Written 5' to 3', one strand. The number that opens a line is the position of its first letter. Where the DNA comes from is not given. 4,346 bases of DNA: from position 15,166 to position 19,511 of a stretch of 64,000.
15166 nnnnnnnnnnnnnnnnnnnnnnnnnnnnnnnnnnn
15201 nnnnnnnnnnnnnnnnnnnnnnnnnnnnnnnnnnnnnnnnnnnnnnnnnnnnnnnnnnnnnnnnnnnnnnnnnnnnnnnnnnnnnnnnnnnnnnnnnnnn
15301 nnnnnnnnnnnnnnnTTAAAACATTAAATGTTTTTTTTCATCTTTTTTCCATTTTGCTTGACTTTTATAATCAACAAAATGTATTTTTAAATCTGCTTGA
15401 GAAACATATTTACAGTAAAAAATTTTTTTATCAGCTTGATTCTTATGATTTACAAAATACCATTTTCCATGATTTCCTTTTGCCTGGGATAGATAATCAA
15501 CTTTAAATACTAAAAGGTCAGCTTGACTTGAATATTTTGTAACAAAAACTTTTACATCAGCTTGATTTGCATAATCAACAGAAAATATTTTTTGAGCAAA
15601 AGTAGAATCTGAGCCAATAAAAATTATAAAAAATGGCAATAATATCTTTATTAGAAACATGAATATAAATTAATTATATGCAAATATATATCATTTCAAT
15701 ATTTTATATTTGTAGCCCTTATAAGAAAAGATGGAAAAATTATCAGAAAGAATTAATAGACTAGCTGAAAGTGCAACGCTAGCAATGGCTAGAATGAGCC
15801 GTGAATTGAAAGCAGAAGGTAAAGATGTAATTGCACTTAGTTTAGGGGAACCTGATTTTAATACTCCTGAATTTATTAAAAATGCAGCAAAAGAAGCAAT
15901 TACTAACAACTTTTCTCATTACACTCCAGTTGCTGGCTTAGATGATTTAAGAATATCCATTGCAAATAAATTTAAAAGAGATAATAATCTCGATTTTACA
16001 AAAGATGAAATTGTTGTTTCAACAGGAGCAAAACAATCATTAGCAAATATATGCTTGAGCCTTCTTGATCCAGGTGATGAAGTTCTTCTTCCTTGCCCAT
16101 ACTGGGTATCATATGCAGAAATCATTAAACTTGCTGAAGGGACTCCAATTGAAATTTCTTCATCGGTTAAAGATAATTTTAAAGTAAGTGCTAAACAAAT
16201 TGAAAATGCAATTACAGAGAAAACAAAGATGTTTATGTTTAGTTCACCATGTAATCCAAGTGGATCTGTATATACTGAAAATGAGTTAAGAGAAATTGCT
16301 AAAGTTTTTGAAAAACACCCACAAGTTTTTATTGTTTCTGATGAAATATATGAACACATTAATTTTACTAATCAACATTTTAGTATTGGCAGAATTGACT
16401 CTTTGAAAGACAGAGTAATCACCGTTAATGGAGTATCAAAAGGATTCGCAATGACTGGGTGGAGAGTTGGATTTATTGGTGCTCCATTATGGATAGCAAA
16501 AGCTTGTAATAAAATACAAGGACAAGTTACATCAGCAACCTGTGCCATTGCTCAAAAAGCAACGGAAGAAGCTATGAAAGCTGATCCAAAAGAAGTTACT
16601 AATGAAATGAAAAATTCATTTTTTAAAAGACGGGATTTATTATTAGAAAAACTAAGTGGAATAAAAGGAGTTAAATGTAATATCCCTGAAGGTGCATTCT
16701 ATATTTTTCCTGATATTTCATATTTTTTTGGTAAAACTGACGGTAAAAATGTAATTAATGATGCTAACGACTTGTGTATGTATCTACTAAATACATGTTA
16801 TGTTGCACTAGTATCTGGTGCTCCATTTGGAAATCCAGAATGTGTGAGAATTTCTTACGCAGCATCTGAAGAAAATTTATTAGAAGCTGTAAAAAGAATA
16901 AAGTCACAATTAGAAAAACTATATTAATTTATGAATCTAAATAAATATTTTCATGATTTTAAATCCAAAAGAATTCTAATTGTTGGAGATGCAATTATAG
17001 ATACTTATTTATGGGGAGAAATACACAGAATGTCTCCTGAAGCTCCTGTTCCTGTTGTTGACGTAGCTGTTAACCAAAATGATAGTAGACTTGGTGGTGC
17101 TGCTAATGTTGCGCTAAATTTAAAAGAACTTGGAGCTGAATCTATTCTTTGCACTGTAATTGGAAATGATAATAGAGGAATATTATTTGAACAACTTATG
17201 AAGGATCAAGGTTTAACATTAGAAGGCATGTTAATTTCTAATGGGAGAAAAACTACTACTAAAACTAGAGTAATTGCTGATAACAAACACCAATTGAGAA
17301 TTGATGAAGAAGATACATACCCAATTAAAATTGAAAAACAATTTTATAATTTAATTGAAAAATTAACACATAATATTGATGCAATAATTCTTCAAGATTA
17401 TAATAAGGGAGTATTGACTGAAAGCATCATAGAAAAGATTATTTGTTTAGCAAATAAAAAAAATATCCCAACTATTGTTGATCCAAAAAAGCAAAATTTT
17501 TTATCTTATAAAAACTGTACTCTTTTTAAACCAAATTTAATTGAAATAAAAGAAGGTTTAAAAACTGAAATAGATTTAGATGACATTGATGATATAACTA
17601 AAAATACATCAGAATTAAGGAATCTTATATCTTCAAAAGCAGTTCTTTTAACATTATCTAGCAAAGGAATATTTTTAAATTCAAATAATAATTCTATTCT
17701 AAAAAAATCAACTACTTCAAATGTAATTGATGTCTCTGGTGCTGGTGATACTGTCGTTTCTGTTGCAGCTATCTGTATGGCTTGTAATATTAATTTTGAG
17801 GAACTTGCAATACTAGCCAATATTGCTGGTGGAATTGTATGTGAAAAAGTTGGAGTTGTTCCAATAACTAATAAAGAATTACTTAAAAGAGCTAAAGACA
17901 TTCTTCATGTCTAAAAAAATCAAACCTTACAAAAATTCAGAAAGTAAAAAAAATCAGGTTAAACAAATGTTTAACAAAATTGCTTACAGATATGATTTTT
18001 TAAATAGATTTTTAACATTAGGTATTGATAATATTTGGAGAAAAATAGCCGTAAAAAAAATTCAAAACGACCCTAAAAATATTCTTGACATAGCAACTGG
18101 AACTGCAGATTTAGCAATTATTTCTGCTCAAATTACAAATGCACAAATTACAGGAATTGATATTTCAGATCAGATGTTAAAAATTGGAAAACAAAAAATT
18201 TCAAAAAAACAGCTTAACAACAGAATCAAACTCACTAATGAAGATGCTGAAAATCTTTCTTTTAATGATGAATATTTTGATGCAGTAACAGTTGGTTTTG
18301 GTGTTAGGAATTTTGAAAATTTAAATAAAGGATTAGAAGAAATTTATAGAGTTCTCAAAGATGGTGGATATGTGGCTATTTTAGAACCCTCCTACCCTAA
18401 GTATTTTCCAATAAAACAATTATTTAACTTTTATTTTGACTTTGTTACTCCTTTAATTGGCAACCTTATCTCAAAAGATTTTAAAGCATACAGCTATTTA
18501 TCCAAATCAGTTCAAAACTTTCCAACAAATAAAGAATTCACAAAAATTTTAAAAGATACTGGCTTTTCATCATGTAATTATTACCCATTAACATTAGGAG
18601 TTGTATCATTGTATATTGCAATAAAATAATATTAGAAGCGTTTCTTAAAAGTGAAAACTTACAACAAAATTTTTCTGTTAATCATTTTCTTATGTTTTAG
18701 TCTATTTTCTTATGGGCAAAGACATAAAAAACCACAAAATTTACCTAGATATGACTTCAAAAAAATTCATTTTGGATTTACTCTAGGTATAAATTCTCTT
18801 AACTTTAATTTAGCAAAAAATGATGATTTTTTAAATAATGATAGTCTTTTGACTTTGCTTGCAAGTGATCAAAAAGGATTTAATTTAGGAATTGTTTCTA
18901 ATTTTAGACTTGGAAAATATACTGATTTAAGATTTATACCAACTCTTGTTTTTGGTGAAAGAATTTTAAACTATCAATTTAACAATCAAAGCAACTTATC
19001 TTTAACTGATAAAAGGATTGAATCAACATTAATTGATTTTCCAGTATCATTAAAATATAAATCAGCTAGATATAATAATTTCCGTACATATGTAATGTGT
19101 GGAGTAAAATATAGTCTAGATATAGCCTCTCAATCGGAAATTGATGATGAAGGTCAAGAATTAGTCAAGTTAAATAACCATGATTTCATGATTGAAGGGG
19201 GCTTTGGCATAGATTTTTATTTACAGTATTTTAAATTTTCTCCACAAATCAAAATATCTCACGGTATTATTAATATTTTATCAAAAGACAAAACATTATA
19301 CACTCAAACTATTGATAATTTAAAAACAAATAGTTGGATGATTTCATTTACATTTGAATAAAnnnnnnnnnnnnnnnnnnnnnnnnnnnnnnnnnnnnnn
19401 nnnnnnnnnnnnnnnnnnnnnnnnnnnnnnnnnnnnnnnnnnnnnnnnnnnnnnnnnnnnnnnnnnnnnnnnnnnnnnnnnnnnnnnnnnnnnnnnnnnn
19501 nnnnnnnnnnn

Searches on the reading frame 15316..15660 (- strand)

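Call 25: search_protein_families(library=ncbifam, max_evalue=0.000001, proteins=[window:15316-15660:-])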
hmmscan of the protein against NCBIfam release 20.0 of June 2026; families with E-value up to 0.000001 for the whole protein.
window:15316-15660:- (114 aa): 0 families

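Call 46: search_protein_families(library=ncbifam, max_evalue=0.01, proteins=[window:15316-15660:-])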
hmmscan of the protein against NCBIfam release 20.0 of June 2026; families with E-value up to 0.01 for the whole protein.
window:15316-15660:- (114 aa): 0 families

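Call 56: search_protein_families(library=pfam, max_evalue=1, proteins=[window:15316-15660:-])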
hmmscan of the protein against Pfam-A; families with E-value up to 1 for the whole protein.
window:15316-15660:- (114 aa): 4 families
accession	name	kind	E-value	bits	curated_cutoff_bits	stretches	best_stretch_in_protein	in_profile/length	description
PF19647.4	DUF6150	-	5.2e-21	74.9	27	1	20-113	6-98/98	Family of unknown function (DUF6150)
PF00397.32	WW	-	0.045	14.2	26.9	1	63-75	12-24/31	WW domain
PF09062.15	Endonuc_subdom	-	0.1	13.9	24.4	0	74-101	55-82/98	PI-PfuI Endonuclease subdomain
PF21072.3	EFR3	-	0.44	9.7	27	1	64-110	474-518/545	EFR3 protein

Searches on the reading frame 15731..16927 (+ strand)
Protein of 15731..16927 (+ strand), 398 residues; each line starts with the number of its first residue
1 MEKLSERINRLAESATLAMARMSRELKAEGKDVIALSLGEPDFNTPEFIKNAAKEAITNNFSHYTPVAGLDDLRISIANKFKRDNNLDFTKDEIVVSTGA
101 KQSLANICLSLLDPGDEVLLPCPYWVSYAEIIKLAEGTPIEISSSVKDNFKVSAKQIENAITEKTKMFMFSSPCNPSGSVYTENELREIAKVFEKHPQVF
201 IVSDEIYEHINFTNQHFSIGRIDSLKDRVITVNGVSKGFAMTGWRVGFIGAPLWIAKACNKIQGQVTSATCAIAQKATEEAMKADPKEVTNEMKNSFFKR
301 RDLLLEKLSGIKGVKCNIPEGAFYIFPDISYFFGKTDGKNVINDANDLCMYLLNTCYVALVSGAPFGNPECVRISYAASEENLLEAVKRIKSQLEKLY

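Call 25: search_protein_families(library=ncbifam, max_evalue=0.000001, proteins=[window:15731-16927:+])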
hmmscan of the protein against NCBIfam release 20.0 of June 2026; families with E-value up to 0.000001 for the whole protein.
window:15731-16927:+ (398 aa): 69 families (the best 25 are shown)
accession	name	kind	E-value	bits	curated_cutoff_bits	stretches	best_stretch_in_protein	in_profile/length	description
NF004769.0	PRK06107.1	equivalog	1.6e-117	392.7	617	1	5-397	7-401/402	aspartate transaminase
NF041091.1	asp_aminotase_Arch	equivalog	4.6e-113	377.9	550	1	5-393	1-374/376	aspartate aminotransferase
NF005817.0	PRK07683.1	equivalog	1.5e-95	320.2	575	1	8-396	5-383/387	aminotransferase A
NF005816.0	PRK07682.1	equivalog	2.6e-87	293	620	1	18-396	16-385/390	aminotransferase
NF005588.0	PRK07309.1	equivalog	2.6e-86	290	576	1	4-395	3-387/391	pyridoxal phosphate-dependent aminotransferase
NF041364.1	GntC_guanitoxin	equivalog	1.4e-76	257.7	415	1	34-391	1-354/356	guanitoxin biosynthesis PLP-dependent (S)-gamma-hydroxy-L-arginine cyclodehydratase GntC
NF005601.0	PRK07337.1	equivalog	2.9e-75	253.8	496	1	3-394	7-392/394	pyridoxal phosphate-dependent aminotransferase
NF006229.0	PRK08361.1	equivalog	3e-75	253.7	624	1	27-397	29-391/391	aspartate aminotransferase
NF004975.0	PRK06348.1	equivalog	5.3e-75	252.8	549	1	18-391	17-380/384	pyridoxal phosphate-dependent aminotransferase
NF006514.0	PRK08960.1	equivalog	1.8e-72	244.4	554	1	3-396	4-387/388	pyridoxal phosphate-dependent aminotransferase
NF004770.0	PRK06108.1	subfamily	1.9e-70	237.7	422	1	2-396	11-394/396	pyridoxal phosphate-dependent aminotransferase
NF005744.0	PRK07568.1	subfamily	5.5e-69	232.9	389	1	3-396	2-392/398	pyridoxal phosphate-dependent aminotransferase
NF005855.0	PRK07777.1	equivalog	1.3e-66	225.6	553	1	7-392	6-386/391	pyridoxal phosphate-dependent aminotransferase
NF006230.0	PRK08363.1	equivalog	1.3e-66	225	534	1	2-394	2-392/398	alanine aminotransferase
NF006488.0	PRK08912.1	equivalog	3.4e-61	207.3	498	1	17-395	14-385/387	aminotransferase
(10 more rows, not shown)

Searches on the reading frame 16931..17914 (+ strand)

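Call 25: search_protein_families(library=ncbifam, max_evalue=0.000001, proteins=[window:16931-17914:+])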
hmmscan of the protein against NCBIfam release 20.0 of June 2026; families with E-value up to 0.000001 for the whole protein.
window:16931-17914:+ (327 aa): 13 families
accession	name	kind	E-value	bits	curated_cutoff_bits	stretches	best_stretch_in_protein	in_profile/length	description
TIGR02198.1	rfaE_dom_I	equivalog_domain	6.1e-95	318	345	1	7-319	2-312/315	D-glycero-beta-D-manno-heptose-7-phosphate kinase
NF008454.0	PRK11316.1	equivalog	6.4e-70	236.1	521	1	6-320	4-311/475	bifunctional D-glycero-beta-D-manno-heptose-7-phosphate kinase/D-glycero-beta-D-manno-heptose 1-phosphate adenylyltransferase HldE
TIGR03168.1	1-PFK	subfamily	2.6e-18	66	216.4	1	55-309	36-287/305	hexose kinase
TIGR02152.1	D_ribokin_bact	equivalog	5.4e-18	65.4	299.65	1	39-309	19-286/298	ribokinase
TIGR03828.1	pfkB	equivalog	5.4e-18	65.1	292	1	58-309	39-287/305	1-phosphofructokinase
NF053626.1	RibKinHalex1628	equivalog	1.3e-10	41.3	330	1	44-118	27-102/293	ATP-dependent ribose-1-phosphate kinase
NF006957.1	PRK09434.1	equivalog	1.8e-10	40.8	450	0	216-297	193-274/302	fructokinase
NF010033.0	PRK13508.1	equivalog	2.1e-09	37.1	469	1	55-303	37-283/309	tagatose-6-phosphate kinase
NF007355.0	PRK09850.1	equivalog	2.6e-09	36.6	540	1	56-294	42-277/313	pseudouridine kinase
NF041320.1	pfkB_Halo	equivalog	3.4e-09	36.5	400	1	55-280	38-253/302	1-phosphofructokinase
NF008353.0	PRK11142.1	equivalog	2.1e-08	34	341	1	55-309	39-289/307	ribokinase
NF007068.0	PRK09513.1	equivalog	4.5e-08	32.6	432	1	55-303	40-285/312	1-phosphofructokinase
NF007632.0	PRK10294.1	equivalog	1.3e-07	31.2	353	1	55-302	39-285/310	6-phosphofructokinase II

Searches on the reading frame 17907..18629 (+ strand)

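Call 25: search_protein_families(library=ncbifam, max_evalue=0.000001, proteins=[window:17907-18629:+])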
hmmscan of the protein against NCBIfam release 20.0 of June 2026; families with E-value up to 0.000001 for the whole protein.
window:17907-18629:+ (240 aa): 26 families (the best 25 are shown)
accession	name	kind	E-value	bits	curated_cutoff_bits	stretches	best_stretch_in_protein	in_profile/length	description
TIGR01934.1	MenG_MenH_UbiE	subfamily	1.5e-76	256.6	158.35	1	18-240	1-223/223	ubiquinone/menaquinone biosynthesis methyltransferase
NF001244.0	PRK00216.1-5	equivalog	2.3e-75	253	216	1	11-240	3-235/236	bifunctional demethylmenaquinone methyltransferase/2-methoxy-6-polyprenyl-1,4-benzoquinol methylase UbiE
NF052510.1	methyltran_MpqE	exception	7.1e-64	215.4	335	1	13-240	3-234/234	methyl-plastoquinone biosynthesis methyltransferase MpqE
NF001242.0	PRK00216.1-3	equivalog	4.3e-58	196.7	351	1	11-238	23-255/258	bifunctional demethylmenaquinone methyltransferase/2-methoxy-6-polyprenyl-1,4-benzoquinol methylase UbiE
NF001243.0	PRK00216.1-4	equivalog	9.4e-58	195.3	235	1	11-240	2-233/237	demethylmenaquinone methyltransferase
TIGR02752.1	MenG_heptapren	equivalog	1.8e-55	188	419.85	1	12-240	1-231/231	demethylmenaquinone methyltransferase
NF001240.0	PRK00216.1-1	equivalog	2e-51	174.4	378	1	11-239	18-249/251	bifunctional demethylmenaquinone methyltransferase/2-methoxy-6-polyprenyl-1,4-benzoquinol methylase UbiE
NF001241.0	PRK00216.1-2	equivalog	1.2e-50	172.3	327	1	13-240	8-229/231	demethylmenaquinone methyltransferase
NF004452.0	PRK05785.1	equivalog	8.2e-24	84.3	207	1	12-239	5-223/228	hypothetical protein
NF043040.1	corrin_prot_MT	hypoth_equivalog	2.6e-22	79.3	180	1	23-184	9-172/216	corrinoid protein-associated methyltransferase CpaM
NF045882.1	PLipidMtase_Leg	equivalog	2e-16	60.4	390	1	17-198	5-180/207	phospholipid N-methyltransferase PmtA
TIGR02072.1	BioC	equivalog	1.1e-14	54.9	184.95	1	50-224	30-204/244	malonyl-ACP O-methyltransferase BioC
NF041537.1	ArsM_AhpD_UU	exception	2.4e-13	49.6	510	1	56-158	77-180/345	arsenite methyltransferase/AhpD domain selenoprotein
NF041536.1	ArsM_DUF2284_UU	exception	3.6e-12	45.4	575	1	54-158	75-180/459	arsenite methyltransferase/DUF2284 domain selenoprotein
NF040703.1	cyclopro_CfaB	exception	6e-12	45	650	1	55-156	159-261/393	C17 cyclopropane fatty acid synthase CfaB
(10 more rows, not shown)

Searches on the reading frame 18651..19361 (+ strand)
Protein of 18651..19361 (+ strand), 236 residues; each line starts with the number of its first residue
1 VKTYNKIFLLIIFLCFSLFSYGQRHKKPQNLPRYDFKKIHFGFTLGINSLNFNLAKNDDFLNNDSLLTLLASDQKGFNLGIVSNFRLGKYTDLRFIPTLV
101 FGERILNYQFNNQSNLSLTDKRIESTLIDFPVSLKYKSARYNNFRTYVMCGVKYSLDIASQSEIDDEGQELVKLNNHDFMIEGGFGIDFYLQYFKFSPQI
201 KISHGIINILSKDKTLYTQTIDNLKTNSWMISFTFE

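Call 26: search_protein_families(library=ncbifam, max_evalue=0.000001, proteins=[window:18651-19361:+])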
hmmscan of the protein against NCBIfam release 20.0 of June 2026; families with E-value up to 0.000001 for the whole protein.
window:18651-19361:+ (236 aa): 1 family
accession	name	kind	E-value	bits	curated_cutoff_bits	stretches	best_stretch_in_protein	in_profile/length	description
NF052311.1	T9SS_PorT_SprT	equivalog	1.3e-66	224.4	125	1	6-236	2-239/239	type IX secretion/gliding motility protein PorT/SprT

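Call 47: list_cluster_members(proteins=[window:18651-19361:+, window:20201-21265:+, window:21270-22115:+, window:24684-25547:+, window:25591-26241:+, window:9563-10126:+, window:50743-51690:+, window:49674-50717:+, window:39839-41041:+, window:22197-22460:+])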
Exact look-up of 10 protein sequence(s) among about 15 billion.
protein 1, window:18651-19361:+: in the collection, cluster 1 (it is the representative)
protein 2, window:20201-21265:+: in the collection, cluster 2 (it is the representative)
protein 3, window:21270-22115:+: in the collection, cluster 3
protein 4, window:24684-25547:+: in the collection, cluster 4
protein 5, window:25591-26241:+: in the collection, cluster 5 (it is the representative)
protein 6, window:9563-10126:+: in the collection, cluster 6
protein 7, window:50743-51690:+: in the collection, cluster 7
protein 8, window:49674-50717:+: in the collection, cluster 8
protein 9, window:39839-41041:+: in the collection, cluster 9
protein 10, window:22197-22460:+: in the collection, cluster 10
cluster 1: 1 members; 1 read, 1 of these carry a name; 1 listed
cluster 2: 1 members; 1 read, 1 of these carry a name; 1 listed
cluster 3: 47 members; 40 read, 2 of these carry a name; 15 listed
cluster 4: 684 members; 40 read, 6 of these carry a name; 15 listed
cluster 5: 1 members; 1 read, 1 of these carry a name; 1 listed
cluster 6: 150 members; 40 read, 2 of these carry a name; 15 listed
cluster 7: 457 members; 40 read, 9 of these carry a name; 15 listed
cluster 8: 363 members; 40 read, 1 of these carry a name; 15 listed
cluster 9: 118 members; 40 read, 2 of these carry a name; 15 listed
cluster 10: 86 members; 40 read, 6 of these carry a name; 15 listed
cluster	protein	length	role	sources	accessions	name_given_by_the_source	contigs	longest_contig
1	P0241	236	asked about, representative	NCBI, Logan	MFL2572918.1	MAG: outer membrane beta-barrel protein [Flavobacteriales bacterium]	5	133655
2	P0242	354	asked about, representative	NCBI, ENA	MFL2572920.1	MAG: class II fructose-bisphosphate aldolase [Flavobacteriales bacterium]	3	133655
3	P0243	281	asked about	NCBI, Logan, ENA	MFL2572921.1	MAG: acetyl-CoA carboxylase, carboxyltransferase subunit beta [Flavobacteriales bacterium]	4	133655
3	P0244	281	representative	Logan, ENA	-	-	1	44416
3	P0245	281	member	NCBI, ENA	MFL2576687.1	MAG: acetyl-CoA carboxylase, carboxyltransferase subunit beta [Flavobacteriales bacterium]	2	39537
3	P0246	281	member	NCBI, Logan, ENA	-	-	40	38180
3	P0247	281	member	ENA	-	-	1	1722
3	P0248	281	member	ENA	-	-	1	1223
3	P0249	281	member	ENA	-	-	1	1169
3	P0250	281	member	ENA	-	-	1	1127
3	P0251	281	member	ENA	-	-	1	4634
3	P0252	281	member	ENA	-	-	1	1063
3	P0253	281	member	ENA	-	-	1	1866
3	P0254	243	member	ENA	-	-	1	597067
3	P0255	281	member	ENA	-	-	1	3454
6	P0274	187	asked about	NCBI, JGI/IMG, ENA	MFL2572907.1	MAG: elongation factor P [Flavobacteriales bacterium]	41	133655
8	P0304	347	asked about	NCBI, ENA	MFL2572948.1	MAG: DUF4249 family protein [Flavobacteriales bacterium]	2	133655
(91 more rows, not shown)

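Call 48: find_encoding_contigs(protein=P0274, flank=10000, max_places=10)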
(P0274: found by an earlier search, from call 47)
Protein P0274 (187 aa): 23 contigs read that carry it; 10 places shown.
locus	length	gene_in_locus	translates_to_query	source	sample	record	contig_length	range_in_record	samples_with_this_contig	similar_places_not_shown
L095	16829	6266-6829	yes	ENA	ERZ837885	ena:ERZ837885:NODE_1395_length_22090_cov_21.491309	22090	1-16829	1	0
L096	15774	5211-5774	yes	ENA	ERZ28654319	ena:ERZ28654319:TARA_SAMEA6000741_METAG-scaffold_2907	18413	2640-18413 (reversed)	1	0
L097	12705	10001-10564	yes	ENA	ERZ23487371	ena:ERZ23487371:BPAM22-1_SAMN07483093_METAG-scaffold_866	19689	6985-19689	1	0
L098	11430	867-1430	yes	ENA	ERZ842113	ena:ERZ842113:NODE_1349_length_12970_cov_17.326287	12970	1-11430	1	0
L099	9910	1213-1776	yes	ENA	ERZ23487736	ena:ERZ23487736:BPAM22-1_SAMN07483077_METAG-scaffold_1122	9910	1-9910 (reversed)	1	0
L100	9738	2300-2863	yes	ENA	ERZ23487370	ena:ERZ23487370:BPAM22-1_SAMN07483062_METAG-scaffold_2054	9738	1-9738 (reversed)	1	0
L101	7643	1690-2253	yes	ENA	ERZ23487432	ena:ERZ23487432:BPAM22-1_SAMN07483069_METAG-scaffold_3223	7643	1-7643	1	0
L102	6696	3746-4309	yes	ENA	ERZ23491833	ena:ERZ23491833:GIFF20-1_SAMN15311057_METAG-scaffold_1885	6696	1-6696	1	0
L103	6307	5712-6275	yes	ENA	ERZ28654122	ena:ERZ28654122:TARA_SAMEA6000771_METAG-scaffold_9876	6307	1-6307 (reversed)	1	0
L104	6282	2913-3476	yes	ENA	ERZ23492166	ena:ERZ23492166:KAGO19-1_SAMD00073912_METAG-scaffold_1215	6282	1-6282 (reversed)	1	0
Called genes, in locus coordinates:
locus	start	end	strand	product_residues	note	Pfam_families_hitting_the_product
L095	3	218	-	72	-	?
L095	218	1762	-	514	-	PF00072:Response_reg, PF08665:PglZ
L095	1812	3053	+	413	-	PF01966:HD, PF19276:HD_assoc_2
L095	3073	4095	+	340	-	PF04613:LpxD, PF21711:DCTN5 (faint), PF25084:LbH_EIF2B, PF00132:Hexapep (weak), PF25087:GMPPB_C, PF00132:Hexapep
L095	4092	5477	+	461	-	PF03331:LpxC, PF07977:FabA, PF22817:ApeP-like (weak), PF22818:ApeI-like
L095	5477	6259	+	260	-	PF25084:LbH_EIF2B (faint), PF25087:GMPPB_C, PF00132:Hexapep, PF13720:Acetyltransf_11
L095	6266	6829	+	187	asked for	PF08207:EFP_N, PF01132:EFP, PF09285:Elong-fact-P_C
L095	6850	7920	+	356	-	PF00266:Aminotran_5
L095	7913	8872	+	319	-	PF00389:2-Hacid_dh, PF02826:2-Hacid_dh_C, PF01262:AlaDh_PNT_C (weak)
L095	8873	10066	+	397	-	PF06245:DUF1015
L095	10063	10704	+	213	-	PF01168:Ala_racemase_N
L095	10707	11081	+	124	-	PF01042:Ribonuc_L-PSP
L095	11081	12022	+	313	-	PF03308:MeaB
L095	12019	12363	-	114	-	-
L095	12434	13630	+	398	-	PF00155:Aminotran_1_2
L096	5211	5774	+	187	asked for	PF08207:EFP_N, PF01132:EFP, PF09285:Elong-fact-P_C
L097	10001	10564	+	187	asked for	PF08207:EFP_N, PF01132:EFP, PF09285:Elong-fact-P_C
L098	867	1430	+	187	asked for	PF08207:EFP_N, PF01132:EFP, PF09285:Elong-fact-P_C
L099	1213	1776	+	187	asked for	PF08207:EFP_N, PF01132:EFP, PF09285:Elong-fact-P_C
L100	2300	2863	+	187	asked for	PF08207:EFP_N, PF01132:EFP, PF09285:Elong-fact-P_C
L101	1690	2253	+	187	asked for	PF08207:EFP_N, PF01132:EFP, PF09285:Elong-fact-P_C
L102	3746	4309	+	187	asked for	PF08207:EFP_N, PF01132:EFP, PF09285:Elong-fact-P_C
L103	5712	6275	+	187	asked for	PF08207:EFP_N, PF01132:EFP, PF09285:Elong-fact-P_C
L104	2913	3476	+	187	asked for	PF08207:EFP_N, PF01132:EFP, PF09285:Elong-fact-P_C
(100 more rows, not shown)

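Call 51: find_encoding_contigs(protein=P0304, flank=10000, max_places=6)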
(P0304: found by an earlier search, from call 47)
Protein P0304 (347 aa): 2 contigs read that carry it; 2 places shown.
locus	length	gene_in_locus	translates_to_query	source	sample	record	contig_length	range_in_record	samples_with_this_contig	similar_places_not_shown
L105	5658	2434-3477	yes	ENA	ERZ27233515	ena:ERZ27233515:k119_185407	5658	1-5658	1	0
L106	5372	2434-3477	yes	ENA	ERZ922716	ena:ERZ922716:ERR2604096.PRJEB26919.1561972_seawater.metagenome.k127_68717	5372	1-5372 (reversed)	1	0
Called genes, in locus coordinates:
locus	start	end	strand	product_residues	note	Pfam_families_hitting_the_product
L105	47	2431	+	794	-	PF13620:CarboxypepD_reg, PF13715:CarbopepD_reg_2, PF07715:Plug, PF00593:TonB_dep_Rec_b-barrel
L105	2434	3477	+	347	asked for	-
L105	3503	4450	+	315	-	PF00890:FAD_binding_2 (faint), PF01134:GIDA (faint), PF03486:HI0933_like (faint), PF07992:Pyr_redox_2, PF12831:FAD_oxidored (faint), PF13450:NAD_binding_8 (faint), PF13738:Pyr_redox_3, PF00070:Pyr_redox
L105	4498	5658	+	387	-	?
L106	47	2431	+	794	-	PF13620:CarboxypepD_reg, PF13715:CarbopepD_reg_2, PF07715:Plug, PF00593:TonB_dep_Rec_b-barrel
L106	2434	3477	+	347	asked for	-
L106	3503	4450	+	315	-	PF00890:FAD_binding_2 (faint), PF01134:GIDA (faint), PF03486:HI0933_like (faint), PF07992:Pyr_redox_2, PF12831:FAD_oxidored (faint), PF13450:NAD_binding_8 (faint), PF13738:Pyr_redox_3, PF00070:Pyr_redox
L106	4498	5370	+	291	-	?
